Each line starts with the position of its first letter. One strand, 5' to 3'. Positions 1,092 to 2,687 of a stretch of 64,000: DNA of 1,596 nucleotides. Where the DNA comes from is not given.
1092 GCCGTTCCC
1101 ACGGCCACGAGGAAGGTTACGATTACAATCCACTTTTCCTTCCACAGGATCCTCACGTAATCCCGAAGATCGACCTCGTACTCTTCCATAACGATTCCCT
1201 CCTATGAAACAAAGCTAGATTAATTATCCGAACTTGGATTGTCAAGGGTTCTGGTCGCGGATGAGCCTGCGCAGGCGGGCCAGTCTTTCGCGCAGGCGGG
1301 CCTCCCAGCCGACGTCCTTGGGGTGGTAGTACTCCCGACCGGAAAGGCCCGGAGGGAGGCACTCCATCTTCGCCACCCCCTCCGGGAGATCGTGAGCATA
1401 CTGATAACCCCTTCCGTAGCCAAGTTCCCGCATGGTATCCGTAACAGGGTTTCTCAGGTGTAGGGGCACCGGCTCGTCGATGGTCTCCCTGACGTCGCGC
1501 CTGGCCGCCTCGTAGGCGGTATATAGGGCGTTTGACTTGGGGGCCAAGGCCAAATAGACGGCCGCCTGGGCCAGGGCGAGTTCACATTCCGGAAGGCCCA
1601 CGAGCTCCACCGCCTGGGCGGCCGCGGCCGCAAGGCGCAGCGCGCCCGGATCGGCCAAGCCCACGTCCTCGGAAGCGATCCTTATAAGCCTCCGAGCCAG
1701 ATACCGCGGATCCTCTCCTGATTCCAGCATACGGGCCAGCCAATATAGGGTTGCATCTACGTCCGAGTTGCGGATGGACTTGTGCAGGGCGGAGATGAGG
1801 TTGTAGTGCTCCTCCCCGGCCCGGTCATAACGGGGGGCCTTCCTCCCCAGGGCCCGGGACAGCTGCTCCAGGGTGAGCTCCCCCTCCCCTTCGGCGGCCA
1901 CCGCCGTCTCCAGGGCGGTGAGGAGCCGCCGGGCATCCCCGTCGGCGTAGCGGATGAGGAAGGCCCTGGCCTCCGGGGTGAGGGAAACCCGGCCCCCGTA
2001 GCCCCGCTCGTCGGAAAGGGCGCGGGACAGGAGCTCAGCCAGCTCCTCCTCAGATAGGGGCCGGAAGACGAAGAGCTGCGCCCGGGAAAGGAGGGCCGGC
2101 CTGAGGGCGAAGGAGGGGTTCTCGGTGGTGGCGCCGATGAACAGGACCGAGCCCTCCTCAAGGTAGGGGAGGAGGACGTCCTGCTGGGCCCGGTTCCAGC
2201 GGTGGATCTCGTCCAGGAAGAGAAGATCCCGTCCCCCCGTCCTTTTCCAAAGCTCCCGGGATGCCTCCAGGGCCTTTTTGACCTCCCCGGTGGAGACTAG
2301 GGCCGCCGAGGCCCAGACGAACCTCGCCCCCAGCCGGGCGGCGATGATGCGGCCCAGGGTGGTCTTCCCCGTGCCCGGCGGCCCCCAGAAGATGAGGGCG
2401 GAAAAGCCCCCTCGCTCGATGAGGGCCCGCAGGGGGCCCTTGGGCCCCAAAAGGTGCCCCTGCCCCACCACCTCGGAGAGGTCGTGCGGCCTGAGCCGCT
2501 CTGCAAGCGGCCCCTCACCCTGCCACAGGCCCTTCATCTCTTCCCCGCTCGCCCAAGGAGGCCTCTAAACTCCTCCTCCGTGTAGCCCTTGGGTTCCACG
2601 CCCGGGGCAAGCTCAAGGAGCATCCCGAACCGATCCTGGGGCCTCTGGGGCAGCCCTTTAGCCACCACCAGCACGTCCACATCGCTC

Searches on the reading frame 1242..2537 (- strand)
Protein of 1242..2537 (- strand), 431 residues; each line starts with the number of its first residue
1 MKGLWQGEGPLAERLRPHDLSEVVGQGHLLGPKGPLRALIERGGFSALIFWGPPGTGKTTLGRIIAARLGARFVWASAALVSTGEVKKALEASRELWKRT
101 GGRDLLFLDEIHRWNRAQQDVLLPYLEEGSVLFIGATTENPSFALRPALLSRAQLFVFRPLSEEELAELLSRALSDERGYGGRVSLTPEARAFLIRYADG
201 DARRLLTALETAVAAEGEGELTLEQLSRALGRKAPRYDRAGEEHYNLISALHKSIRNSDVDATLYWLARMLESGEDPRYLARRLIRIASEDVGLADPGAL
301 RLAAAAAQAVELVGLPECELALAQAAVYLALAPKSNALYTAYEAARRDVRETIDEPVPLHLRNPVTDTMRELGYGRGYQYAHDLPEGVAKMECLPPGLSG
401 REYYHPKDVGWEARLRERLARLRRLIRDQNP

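Call 25: find_encoding_contigs(protein=window:1242-2537:-, flank=10000, max_places=10)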
Protein window:1242-2537:- (431 aa): 5 contigs read that carry it; 4 places shown.
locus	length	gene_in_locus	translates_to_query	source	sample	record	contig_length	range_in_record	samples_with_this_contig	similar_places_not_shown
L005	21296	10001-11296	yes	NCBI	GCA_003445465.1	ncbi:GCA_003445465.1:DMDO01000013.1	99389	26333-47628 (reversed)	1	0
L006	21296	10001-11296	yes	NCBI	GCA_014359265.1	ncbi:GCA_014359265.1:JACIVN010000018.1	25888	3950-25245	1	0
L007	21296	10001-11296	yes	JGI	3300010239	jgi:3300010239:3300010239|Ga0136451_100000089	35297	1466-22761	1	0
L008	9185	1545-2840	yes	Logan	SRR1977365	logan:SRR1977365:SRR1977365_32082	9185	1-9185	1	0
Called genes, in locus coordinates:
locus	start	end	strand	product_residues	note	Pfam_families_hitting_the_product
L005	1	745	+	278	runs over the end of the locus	-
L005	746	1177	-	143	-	PF01741:MscL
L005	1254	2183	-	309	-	PF12679:ABC2_membrane_2, PF10920:DUF2705, PF26999:ABC-2_memb_rel (weak), PF12698:ABC2_membrane_3 (weak)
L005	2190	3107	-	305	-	PF00005:ABC_tran, PF13304:AAA_21 (faint)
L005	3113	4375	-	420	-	PF10633:NPCBM_assoc (weak), PF11614:FixG_C (faint), PF18981:InlK_D3 (faint), PF10633:NPCBM_assoc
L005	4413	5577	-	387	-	PF00004:AAA (weak), PF07728:AAA_5 (weak), PF07724:AAA_2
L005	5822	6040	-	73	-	-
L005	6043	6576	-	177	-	PF00227:Proteasome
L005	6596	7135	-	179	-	PF05258:DciA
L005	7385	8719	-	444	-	PF11638:DnaA_N, PF00308:Bac_DnaA, PF01695:IstB_IS21, PF08299:Bac_DnaA_C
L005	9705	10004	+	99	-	-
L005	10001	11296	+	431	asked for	PF05496:RuvB_N, PF00004:AAA, PF07728:AAA_5 (weak), PF13173:AAA_14 (weak), PF16193:AAA_assoc_2, PF12002:MgsA_C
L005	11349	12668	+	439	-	PF02706:Wzz, PF13807:GNVR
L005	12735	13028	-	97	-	PF02325:CCB3_YggT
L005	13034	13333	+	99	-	PF02597:ThiS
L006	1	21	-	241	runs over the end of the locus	PF04519:Bactofilin (faint)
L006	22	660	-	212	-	PF13171:DUF4004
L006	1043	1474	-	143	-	PF01741:MscL, PF10571:UPF0547 (weak)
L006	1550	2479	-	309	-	PF12679:ABC2_membrane_2, PF10920:DUF2705, PF26999:ABC-2_memb_rel (weak), PF12698:ABC2_membrane_3 (weak)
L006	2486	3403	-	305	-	PF00005:ABC_tran, PF13304:AAA_21 (faint)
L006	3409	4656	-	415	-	PF10633:NPCBM_assoc (weak), PF11614:FixG_C (faint), PF18981:InlK_D3 (faint), PF10633:NPCBM_assoc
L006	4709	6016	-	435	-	PF00493:MCM (faint), PF00004:AAA (weak), PF07728:AAA_5 (weak), PF07724:AAA_2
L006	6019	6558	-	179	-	PF00227:Proteasome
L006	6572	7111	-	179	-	PF05258:DciA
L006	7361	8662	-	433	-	PF11638:DnaA_N (weak), PF00308:Bac_DnaA, PF01695:IstB_IS21, PF08299:Bac_DnaA_C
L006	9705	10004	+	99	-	-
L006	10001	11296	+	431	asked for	PF05496:RuvB_N, PF00004:AAA, PF07728:AAA_5 (weak), PF13173:AAA_14 (weak), PF16193:AAA_assoc_2, PF12002:MgsA_C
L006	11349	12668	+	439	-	PF02706:Wzz, PF13807:GNVR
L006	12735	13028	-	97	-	PF02325:CCB3_YggT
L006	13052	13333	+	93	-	PF02597:ThiS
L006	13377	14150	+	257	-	PF09339:HTH_IclR, PF01614:IclR_C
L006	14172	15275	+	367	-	PF00005:ABC_tran, PF13304:AAA_21 (faint), PF17912:OB_MalK, PF08402:TOBE_2, PF03459:TOBE (weak)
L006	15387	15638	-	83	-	PF09339:HTH_IclR (weak), PF25212:HVO_A0114, PF08279:HTH_11 (weak), PF12802:MarR_2 (weak), PF12840:HTH_20 (weak), PF13412:HTH_24 (weak)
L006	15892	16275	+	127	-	PF02604:PhdYeFM_antitox (weak)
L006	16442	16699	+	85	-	-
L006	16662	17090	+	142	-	PF10130:PIN_2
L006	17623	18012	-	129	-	PF01850:PIN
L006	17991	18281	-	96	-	-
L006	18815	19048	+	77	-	PF02604:PhdYeFM_antitox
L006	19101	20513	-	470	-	PF01637:ATPase_2, PF13191:AAA_16 (weak), PF13173:AAA_14, PF13401:AAA_22 (weak), PF03008:DUF234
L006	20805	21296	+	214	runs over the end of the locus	PF01081:Aldolase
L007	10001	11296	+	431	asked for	PF05496:RuvB_N, PF00004:AAA, PF07728:AAA_5 (weak), PF13173:AAA_14 (weak), PF16193:AAA_assoc_2, PF12002:MgsA_C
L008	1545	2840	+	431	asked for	PF05496:RuvB_N, PF00004:AAA, PF07728:AAA_5 (weak), PF13173:AAA_14 (weak), PF16193:AAA_assoc_2, PF12002:MgsA_C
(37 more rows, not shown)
